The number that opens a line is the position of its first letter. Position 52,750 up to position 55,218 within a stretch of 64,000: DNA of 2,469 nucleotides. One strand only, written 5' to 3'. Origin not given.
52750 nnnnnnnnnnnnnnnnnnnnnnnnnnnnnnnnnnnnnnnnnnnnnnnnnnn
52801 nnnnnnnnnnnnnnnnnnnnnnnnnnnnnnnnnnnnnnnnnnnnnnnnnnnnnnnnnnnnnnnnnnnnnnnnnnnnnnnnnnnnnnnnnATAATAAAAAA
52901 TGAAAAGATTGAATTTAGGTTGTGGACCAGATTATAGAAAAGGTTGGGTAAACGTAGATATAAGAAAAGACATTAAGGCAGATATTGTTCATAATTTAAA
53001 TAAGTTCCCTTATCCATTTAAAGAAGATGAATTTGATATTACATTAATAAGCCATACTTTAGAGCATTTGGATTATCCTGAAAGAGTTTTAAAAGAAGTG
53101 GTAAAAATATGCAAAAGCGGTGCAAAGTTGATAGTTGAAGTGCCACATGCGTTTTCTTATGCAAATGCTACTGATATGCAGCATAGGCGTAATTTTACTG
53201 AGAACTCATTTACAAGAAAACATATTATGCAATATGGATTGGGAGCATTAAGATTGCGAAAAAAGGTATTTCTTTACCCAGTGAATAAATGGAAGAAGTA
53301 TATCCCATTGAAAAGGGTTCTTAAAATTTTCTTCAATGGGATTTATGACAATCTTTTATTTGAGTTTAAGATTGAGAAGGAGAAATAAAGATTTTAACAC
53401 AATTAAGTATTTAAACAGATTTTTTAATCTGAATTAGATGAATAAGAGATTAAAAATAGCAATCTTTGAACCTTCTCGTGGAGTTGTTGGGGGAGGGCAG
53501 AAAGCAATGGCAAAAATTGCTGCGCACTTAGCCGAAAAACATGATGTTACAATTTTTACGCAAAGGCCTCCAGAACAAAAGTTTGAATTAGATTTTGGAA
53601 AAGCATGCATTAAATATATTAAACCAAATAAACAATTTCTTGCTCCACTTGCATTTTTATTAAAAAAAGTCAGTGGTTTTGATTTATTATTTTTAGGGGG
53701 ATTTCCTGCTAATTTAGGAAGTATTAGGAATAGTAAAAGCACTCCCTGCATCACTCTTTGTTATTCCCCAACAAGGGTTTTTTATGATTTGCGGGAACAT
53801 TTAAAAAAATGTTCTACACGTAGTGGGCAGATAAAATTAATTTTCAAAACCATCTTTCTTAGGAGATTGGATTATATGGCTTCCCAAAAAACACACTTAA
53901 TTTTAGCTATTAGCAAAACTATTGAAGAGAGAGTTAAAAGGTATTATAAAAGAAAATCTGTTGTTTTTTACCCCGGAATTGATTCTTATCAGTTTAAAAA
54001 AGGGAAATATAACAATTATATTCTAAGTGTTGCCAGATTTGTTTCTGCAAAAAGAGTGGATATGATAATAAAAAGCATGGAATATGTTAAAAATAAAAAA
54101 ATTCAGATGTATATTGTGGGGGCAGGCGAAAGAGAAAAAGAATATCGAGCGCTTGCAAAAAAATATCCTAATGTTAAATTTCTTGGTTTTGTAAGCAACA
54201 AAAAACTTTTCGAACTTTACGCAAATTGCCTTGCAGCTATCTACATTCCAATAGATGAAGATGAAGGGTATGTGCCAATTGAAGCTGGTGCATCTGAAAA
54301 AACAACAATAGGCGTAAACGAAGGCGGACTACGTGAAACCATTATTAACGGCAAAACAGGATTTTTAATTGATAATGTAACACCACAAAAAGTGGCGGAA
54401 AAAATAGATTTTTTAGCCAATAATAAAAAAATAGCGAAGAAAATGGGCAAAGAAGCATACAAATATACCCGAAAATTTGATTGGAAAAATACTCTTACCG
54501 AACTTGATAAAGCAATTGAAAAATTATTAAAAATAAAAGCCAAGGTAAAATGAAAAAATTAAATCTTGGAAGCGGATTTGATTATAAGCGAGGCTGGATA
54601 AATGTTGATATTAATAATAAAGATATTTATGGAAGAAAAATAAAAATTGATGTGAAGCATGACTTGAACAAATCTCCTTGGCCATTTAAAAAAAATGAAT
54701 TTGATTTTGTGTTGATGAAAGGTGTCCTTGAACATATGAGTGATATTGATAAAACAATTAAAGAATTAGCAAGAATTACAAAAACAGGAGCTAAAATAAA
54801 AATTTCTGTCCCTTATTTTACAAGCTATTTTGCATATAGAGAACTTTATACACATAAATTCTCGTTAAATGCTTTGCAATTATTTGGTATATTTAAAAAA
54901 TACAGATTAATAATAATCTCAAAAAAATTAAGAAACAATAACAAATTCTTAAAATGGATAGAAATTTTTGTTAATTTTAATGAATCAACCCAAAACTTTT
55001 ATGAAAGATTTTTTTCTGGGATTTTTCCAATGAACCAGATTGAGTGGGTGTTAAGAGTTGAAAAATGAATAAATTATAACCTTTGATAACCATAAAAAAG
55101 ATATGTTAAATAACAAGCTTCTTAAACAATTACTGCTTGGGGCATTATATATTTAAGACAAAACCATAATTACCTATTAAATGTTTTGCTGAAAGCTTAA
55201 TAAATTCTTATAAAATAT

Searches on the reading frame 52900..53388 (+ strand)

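Call 16: search_protein_families(library=pfam, proteins=[window:52900-53388:+], max_evalue=0.0001)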
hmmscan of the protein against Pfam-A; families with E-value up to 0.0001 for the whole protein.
window:52900-53388:+ (162 aa): 2 families
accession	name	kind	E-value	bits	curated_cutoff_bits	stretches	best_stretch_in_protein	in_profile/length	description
PF08241.18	Methyltransf_11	-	3.6e-08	34.4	21.2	1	30-79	48-95/95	Methyltransferase domain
PF13489.12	Methyltransf_23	-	1.2e-05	25.6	27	1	38-103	70-133/164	Methyltransferase domain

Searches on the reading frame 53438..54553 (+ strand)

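Call 16: search_protein_families(library=pfam, proteins=[window:53438-54553:+], max_evalue=0.0001)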
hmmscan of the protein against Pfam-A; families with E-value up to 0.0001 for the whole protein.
window:53438-54553:+ (371 aa): 3 families
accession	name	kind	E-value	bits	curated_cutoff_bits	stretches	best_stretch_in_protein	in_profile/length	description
PF00534.26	Glycos_transf_1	-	1.7e-31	109.5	26.4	1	188-342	11-171/172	Glycosyl transferases group 1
PF13692.12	Glyco_trans_1_4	-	1.9e-20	74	27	1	193-329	2-142/142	Glycosyl transferases group 1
PF13439.12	Glyco_transf_4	-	1.3e-09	38.7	28.5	1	17-182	1-167/170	Glycosyltransferase Family 4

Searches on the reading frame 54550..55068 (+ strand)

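Call 16: search_protein_families(library=pfam, proteins=[window:54550-55068:+], max_evalue=0.0001)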
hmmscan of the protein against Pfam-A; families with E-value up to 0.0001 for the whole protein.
window:54550-55068:+ (172 aa): 2 families
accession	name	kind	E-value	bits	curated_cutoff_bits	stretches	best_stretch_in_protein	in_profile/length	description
PF08241.18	Methyltransf_11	-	3.9e-08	34.3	21.2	1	35-83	47-93/95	Methyltransferase domain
PF13489.12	Methyltransf_23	-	9.4e-08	32.4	27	1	17-99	48-128/164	Methyltransferase domain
